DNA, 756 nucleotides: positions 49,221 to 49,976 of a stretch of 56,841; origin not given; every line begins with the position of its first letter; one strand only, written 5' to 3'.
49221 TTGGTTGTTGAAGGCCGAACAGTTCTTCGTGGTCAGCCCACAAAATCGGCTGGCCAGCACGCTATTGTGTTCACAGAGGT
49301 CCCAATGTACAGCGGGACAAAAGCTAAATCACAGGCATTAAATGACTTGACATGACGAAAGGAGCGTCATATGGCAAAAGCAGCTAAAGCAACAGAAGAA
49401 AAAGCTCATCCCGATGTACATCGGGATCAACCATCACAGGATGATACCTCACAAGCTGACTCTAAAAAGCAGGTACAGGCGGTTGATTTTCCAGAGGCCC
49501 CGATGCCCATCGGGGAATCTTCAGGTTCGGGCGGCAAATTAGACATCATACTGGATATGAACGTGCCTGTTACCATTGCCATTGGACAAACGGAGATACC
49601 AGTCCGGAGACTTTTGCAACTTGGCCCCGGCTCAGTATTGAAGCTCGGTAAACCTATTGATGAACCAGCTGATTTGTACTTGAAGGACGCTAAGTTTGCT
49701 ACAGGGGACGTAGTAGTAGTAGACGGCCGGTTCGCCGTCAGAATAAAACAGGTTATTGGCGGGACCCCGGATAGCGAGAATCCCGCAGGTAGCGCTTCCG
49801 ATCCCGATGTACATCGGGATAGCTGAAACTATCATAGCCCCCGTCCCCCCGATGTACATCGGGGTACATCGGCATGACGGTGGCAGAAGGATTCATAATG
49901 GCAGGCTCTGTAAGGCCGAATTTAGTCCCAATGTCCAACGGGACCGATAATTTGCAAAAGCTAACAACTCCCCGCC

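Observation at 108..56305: Hyper-iterated, stop-codon-free 18-bp palindrome embedded in frame in essential flagellar genes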

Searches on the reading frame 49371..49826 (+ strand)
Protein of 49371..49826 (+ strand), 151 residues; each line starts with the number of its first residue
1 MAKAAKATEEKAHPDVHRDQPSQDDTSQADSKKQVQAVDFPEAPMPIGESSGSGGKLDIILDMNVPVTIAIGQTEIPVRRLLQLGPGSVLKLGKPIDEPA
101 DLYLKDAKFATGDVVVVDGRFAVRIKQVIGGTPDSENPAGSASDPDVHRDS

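Call 26: search_protein_families(library=pfam, proteins=[window:49371-49826:+])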
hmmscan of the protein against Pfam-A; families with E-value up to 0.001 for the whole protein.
window:49371-49826:+ (151 aa): 1 family
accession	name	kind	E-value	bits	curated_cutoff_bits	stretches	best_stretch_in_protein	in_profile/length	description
PF01052.25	FliMN_C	-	2.5e-21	75.8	23.8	1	60-129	3-72/73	Type III flagellar switch regulator (C-ring) FliN C-term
